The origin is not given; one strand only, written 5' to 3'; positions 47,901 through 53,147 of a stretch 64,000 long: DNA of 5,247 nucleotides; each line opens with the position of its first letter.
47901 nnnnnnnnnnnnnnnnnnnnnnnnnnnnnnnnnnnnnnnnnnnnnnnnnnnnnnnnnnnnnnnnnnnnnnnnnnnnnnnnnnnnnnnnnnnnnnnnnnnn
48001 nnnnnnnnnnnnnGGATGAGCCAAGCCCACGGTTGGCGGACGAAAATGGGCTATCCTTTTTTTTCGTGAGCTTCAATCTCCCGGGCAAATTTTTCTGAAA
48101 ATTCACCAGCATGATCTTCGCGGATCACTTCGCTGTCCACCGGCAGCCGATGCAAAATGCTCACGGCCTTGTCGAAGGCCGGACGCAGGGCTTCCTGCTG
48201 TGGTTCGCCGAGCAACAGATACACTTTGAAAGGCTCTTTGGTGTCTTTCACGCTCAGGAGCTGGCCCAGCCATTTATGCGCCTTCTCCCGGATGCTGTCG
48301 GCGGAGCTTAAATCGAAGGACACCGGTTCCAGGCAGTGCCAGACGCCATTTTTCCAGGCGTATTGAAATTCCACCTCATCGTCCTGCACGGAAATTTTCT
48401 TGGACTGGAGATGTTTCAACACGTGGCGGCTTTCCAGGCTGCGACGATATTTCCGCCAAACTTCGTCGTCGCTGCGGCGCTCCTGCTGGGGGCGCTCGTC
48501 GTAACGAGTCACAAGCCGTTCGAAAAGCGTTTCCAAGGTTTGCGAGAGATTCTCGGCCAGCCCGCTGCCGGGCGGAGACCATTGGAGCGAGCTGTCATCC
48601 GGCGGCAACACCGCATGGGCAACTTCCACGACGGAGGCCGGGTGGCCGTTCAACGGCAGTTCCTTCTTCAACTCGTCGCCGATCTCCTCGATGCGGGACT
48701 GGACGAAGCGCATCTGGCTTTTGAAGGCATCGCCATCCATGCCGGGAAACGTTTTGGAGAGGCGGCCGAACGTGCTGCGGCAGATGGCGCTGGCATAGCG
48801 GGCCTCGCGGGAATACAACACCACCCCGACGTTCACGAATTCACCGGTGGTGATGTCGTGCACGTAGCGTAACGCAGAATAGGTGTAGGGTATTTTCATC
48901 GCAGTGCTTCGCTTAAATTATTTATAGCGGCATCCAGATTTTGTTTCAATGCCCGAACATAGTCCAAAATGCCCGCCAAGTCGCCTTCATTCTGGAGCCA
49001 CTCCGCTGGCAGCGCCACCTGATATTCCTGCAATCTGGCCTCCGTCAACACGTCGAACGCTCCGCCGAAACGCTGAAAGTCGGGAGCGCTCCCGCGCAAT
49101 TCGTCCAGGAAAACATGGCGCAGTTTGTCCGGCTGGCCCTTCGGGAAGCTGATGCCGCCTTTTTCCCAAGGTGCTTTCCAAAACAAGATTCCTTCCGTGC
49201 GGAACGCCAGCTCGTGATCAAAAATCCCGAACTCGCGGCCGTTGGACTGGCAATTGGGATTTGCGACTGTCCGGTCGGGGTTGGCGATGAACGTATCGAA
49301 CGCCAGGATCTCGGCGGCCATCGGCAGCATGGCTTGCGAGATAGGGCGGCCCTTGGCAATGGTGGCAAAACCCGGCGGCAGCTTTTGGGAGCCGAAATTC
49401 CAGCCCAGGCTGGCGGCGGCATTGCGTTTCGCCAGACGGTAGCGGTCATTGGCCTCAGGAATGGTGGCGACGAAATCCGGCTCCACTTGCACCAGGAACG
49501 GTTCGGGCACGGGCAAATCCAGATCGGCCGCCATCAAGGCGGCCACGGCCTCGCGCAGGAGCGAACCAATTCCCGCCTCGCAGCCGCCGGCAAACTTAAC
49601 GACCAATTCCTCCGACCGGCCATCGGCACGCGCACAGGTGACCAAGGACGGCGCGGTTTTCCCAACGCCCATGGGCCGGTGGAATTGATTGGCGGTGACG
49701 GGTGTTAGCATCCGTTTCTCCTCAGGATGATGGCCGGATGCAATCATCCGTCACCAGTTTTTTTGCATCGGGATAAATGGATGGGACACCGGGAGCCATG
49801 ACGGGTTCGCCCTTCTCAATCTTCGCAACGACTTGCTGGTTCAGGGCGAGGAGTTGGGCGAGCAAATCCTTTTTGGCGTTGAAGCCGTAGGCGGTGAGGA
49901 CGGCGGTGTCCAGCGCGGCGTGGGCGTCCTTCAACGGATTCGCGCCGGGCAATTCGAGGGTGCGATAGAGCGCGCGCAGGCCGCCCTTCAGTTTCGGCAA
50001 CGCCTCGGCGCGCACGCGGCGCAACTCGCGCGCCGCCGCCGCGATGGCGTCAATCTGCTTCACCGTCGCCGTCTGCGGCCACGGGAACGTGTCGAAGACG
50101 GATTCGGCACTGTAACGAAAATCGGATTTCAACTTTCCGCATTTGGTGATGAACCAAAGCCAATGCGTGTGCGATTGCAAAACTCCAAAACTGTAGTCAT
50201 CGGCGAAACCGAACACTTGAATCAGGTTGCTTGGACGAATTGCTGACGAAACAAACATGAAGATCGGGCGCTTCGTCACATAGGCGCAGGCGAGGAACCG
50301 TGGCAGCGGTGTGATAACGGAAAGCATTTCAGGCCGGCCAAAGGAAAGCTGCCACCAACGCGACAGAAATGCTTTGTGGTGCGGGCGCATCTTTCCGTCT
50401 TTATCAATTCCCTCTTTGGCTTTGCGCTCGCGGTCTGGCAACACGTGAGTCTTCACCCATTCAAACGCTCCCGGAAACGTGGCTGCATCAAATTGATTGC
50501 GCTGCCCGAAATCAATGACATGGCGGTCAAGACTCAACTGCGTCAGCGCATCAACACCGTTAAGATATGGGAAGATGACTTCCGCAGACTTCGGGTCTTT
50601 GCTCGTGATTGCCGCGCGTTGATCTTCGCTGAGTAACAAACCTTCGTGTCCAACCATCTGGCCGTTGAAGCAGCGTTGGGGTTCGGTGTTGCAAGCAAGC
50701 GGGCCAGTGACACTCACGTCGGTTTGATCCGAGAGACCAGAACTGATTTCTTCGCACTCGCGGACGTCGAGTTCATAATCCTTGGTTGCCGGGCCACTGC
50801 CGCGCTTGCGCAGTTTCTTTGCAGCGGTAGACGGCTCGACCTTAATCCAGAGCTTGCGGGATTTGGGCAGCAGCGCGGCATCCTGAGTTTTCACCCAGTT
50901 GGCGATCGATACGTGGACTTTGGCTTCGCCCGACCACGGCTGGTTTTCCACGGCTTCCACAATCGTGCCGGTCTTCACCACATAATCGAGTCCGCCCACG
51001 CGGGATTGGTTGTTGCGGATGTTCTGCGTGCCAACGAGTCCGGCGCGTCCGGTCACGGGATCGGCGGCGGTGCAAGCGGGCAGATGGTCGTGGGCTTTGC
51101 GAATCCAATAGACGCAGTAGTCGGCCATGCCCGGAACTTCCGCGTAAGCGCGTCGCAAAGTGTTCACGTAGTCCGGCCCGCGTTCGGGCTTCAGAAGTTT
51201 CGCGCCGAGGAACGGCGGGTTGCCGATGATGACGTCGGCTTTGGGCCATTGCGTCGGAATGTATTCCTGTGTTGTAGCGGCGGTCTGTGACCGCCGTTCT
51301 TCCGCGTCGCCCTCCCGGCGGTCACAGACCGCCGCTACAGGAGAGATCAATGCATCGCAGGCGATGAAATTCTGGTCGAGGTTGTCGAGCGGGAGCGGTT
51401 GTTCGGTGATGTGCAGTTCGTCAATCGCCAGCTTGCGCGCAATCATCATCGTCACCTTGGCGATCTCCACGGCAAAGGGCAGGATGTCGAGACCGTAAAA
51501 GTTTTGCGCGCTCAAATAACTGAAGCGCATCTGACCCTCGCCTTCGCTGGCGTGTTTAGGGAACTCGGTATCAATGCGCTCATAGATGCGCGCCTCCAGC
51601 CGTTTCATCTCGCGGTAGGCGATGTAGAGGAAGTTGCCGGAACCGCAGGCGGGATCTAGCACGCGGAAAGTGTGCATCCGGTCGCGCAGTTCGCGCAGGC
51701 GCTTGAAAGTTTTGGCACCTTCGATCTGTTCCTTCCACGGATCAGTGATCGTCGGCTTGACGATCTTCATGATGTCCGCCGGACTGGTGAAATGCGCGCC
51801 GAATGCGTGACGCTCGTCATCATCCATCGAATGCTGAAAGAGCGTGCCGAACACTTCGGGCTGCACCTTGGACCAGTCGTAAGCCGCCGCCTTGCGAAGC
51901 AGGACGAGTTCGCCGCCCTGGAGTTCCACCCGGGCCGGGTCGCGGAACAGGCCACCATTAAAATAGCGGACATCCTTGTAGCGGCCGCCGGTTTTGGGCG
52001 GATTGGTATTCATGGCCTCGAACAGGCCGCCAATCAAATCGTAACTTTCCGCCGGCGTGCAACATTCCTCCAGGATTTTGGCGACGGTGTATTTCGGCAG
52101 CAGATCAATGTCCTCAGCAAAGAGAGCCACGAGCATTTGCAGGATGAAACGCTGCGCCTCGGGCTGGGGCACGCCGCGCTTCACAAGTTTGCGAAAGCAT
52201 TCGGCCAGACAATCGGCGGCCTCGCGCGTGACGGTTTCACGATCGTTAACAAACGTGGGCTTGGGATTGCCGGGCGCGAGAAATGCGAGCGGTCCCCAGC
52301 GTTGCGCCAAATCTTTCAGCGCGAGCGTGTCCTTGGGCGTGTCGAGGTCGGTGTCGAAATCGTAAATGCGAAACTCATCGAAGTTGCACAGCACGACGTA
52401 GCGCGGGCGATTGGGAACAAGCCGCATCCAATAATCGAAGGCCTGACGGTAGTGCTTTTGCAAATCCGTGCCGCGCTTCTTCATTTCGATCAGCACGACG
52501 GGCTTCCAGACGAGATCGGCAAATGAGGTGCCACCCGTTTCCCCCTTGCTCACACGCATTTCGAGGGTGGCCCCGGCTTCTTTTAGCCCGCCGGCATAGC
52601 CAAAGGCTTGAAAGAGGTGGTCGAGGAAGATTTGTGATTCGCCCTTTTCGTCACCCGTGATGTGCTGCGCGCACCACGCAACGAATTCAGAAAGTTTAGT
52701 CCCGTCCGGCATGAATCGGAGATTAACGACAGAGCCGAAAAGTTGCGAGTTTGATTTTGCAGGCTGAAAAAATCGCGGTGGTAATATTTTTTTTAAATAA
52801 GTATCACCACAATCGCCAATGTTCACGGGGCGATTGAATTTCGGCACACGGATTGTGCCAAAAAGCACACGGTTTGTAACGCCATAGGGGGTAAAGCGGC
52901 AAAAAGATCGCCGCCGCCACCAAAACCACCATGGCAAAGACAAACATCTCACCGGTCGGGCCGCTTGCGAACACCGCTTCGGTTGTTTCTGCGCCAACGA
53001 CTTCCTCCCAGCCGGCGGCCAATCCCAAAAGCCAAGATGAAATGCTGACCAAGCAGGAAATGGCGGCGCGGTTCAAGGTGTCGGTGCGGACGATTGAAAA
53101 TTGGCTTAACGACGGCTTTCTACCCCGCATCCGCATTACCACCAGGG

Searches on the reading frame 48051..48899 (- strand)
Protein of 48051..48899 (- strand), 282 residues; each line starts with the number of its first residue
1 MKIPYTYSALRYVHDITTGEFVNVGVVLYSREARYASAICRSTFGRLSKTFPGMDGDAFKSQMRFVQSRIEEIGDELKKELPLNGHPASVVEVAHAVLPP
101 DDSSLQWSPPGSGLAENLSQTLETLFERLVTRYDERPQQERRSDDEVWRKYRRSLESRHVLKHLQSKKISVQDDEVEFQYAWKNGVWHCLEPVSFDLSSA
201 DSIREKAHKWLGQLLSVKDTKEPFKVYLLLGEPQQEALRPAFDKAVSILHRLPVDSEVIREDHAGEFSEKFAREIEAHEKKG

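Call 10: search_protein_families(library=pfam, proteins=[window:48051-48899:-], max_evalue=0.001)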
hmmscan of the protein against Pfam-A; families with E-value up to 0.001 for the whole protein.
window:48051-48899:- (282 aa): 1 family
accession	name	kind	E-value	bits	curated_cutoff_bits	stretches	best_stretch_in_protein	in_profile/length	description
PF11236.13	DUF3037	-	1.6e-19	70.7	22.6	1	7-130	1-118/118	Protein of unknown function (DUF3037)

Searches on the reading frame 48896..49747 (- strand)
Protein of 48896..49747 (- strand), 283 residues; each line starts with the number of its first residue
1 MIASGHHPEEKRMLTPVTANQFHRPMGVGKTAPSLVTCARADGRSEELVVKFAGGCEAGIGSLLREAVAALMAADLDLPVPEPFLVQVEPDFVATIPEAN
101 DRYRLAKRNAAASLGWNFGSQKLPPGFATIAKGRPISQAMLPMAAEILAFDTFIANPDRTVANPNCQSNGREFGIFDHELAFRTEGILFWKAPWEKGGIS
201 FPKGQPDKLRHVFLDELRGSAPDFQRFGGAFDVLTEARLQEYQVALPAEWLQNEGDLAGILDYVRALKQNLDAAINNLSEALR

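Call 10: search_protein_families(library=pfam, proteins=[window:48896-49747:-], max_evalue=0.001)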
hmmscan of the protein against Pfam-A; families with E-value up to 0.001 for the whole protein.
window:48896-49747:- (283 aa): 1 family
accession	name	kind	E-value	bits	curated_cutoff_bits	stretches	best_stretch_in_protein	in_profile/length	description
PF20613.4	HipA_2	-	8.6e-15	55.1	27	1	25-184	7-154/240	HipA-like kinase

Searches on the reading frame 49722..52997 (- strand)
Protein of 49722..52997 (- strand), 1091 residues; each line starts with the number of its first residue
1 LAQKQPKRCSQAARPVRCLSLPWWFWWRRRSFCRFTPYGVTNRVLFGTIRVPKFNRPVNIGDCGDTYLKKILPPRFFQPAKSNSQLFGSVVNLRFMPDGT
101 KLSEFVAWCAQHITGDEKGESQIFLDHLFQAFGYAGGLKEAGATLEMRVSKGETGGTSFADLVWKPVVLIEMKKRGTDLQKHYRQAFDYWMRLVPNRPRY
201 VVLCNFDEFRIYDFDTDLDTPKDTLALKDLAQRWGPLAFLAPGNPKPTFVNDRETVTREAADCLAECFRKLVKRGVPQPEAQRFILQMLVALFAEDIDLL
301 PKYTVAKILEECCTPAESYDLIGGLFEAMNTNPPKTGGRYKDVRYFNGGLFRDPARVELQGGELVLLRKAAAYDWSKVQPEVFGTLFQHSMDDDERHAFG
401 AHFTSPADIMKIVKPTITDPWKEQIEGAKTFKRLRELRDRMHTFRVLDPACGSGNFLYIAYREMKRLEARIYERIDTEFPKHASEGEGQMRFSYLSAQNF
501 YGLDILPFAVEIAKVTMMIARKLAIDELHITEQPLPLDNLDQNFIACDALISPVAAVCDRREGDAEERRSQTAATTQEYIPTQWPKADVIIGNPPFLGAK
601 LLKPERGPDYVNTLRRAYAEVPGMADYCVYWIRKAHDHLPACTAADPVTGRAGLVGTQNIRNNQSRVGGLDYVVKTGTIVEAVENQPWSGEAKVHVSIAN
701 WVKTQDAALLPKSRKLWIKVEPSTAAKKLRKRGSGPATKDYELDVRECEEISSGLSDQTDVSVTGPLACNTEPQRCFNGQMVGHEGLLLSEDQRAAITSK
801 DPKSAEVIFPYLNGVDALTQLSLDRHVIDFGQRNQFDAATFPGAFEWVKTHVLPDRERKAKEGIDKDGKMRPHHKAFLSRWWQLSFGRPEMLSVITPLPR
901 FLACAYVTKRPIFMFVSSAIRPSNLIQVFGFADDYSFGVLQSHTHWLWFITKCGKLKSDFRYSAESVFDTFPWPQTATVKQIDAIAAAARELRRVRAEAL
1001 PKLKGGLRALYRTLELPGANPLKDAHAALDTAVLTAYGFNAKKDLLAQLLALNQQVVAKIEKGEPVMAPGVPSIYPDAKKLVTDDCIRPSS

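Call 10: search_protein_families(library=pfam, proteins=[window:49722-52997:-], max_evalue=0.001)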
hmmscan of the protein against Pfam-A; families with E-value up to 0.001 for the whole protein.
window:49722-52997:- (1091 aa): 6 families
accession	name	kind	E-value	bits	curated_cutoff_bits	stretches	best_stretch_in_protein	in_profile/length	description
PF20473.4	MmeI_Mtase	-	4.7e-35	121.5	27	1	430-695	7-238/259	MmeI, DNA-methyltransferase domain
PF20464.3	MmeI_N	-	3.2e-25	89.9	27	1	101-274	5-181/181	MmeI, N-terminal domain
PF20466.3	MmeI_TRD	-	2.3e-16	60.2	27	1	915-975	146-206/207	MmeI, target recognition domain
PF20465.4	MmeI_hel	-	9.9e-13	49.1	27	1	280-351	2-75/75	MmeI, helicase spacer domain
PF07669.17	Eco57I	-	1e-09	39.1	25.3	1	498-640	1-125/171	Eco57I restriction-modification methylase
PF20467.3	MmeI_C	-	0.00014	22.5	27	1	980-1060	4-82/83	MmeI, C-terminal domain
